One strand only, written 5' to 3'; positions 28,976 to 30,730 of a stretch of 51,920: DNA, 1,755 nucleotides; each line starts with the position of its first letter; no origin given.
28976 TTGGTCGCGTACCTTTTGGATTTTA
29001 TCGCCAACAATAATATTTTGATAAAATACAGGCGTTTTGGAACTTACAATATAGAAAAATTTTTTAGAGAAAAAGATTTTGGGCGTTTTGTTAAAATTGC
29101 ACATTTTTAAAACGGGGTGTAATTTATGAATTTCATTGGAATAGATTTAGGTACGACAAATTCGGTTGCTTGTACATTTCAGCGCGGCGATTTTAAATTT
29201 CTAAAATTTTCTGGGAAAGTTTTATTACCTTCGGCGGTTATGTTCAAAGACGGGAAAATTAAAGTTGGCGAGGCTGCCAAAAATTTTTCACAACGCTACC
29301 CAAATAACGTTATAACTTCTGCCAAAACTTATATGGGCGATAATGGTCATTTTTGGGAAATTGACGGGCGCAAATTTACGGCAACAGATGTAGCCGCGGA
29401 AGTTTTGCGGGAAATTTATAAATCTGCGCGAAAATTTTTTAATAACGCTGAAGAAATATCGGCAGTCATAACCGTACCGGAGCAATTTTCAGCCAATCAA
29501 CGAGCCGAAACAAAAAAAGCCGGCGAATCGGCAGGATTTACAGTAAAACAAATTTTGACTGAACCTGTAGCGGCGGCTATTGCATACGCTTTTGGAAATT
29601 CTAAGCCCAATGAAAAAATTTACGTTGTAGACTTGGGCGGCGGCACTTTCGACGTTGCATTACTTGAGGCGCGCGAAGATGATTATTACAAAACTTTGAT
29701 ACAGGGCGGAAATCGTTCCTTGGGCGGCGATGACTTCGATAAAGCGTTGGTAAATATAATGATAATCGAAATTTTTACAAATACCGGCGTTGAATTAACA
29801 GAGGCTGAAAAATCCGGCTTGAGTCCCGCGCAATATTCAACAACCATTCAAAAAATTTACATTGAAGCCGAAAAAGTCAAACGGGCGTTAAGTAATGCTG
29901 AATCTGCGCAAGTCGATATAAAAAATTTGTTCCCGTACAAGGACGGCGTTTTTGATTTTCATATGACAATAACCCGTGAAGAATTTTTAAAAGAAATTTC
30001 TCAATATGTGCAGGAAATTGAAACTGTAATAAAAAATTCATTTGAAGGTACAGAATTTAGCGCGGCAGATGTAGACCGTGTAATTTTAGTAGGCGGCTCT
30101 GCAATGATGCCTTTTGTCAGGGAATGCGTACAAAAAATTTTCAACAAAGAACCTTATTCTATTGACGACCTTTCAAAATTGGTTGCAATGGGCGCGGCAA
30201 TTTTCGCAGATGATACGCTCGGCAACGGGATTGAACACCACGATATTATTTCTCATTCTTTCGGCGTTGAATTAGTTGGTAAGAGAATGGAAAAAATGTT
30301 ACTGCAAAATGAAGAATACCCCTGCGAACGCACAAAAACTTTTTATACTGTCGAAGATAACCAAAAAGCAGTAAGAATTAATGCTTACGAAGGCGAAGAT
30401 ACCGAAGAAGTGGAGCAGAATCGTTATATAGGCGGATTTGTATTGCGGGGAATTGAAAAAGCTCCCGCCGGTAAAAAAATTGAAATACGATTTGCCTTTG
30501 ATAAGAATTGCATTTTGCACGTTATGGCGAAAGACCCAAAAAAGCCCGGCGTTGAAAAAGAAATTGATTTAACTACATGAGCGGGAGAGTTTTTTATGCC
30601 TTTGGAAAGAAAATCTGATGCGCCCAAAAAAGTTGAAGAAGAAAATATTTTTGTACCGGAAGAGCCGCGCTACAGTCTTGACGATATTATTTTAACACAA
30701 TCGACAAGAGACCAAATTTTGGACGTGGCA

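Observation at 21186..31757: Nine-gene operon of four divergent lidless Hsp70 paralogues, each followed by a partner gene, ending in an AAA+ ATPase: candidate undescribed Hsp70-centred system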

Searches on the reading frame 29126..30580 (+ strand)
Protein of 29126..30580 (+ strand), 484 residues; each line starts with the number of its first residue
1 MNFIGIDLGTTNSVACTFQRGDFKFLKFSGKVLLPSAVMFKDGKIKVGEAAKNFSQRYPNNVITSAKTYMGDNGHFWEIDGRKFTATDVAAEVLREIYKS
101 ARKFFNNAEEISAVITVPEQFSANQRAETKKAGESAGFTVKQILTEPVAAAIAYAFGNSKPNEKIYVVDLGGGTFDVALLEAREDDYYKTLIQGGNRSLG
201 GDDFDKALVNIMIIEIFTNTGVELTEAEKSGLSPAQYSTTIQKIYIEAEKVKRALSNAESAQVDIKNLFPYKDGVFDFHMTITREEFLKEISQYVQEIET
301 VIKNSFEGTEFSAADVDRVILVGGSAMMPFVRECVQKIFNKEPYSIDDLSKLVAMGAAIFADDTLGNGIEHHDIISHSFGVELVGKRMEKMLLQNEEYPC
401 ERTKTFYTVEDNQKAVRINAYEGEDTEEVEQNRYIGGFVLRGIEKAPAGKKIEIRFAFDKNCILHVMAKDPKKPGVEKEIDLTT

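Call 4: search_protein_families(library=pfam, proteins=[window:29126-30580:+], max_evalue=0.01)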
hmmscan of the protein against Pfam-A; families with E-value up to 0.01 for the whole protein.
window:29126-30580:+ (484 aa): 7 families
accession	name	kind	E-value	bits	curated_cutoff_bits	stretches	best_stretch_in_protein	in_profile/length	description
PF00012.26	HSP70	-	4.5e-94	316.2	20.6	2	79-482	103-496/599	Hsp70 protein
PF06723.19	MreB_Mbl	-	8e-17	61.5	27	1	2-362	2-320/327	MreB/Mbl protein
PF14450.12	FtsA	-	0.00054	20.8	31.8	0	167-341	2-105/127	Cell division protein FtsA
PF21523.3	ParM_N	-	0.0042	17.6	27.4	0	162-183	4-25/159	Plasmid segregation protein ParM, C-terminal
PF17651.6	Raco_middle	-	0.0049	17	26.8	0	286-346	53-114/163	RACo middle region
PF01968.24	Hydantoinase_A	-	0.0091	15.7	22.9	0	132-183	47-99/291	Hydantoinase/oxoprolinase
PF08241.18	Methyltransf_11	-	0.0094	17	21.2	0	249-304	29-89/95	Methyltransferase domain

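Call 5: search_protein_families(library=padloc, proteins=[window:29126-30580:+], max_evalue=0.01)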
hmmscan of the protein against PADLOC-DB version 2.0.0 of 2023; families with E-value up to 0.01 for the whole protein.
window:29126-30580:+ (484 aa): 2 families
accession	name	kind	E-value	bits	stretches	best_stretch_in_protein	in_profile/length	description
PDLC04731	PDC-M61B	-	1.2e-09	35.5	1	131-337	317-514/588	-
PDLC04934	PDC-S15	-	0.0091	13.1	0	176-294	180-297/416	-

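Call 6: search_protein_families(library=ncbifam, proteins=[window:29126-30580:+], max_evalue=0.01)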
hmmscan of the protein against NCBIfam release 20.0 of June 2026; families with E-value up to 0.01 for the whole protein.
window:29126-30580:+ (484 aa): 19 families
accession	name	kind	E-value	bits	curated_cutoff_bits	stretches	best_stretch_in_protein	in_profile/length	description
NF001413.0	PRK00290.1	equivalog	6.4e-99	332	648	1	3-482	4-493/625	molecular chaperone DnaK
TIGR02350.1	prok_dnaK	equivalog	2.6e-96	323.3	822.55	1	3-482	2-492/596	molecular chaperone DnaK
TIGR01991.1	HscA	equivalog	8.7e-93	311.8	708.55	2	81-482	102-483/600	Fe-S protein assembly chaperone HscA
NF003520.0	PRK05183.1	subfamily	5.6e-89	299.2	620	2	83-482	124-503/621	Fe-S protein assembly chaperone HscA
NF009946.0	PRK13410.1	equivalog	5.6e-76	256.2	1019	2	82-478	108-492/669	molecular chaperone DnaK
NF009947.0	PRK13411.1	equivalog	1.6e-73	247.9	1002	1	3-482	4-496/662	molecular chaperone DnaK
NF002399.0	PRK01433.1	equivalog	2.7e-51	174.9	743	1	4-470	22-465/595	Fe-S protein assembly chaperone HscA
NF008673.0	PRK11678.1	equivalog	7.2e-19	67.9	331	2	42-217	83-268/450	molecular chaperone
NF010539.0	PRK13927.1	subfamily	4.3e-16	58.7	293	1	4-360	9-325/339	rod shape-determining protein MreB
TIGR00904.1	mreB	subfamily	1e-13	51.1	365.75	1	4-360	5-325/334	MreB/Mrl family cell shape determining protein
NF010540.1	PRK13929.1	exception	3.4e-11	42.8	515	1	4-335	7-298/334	rod-share determining protein MreBH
TIGR01174.1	ftsA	equivalog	1.1e-10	41.1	175.85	2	247-342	245-341/371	cell division protein FtsA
NF011660.0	PRK15080.1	equivalog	1.6e-08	34.1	182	1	90-182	75-160/277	ethanolamine utilization protein EutJ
TIGR02529.1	EutJ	subfamily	7.3e-08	32.2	152.1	1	112-183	63-128/239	ethanolamine utilization protein EutJ family protein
NF040964.1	MamK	subfamily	4.9e-05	22.5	400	1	4-181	3-162/335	MamK family actin-like protein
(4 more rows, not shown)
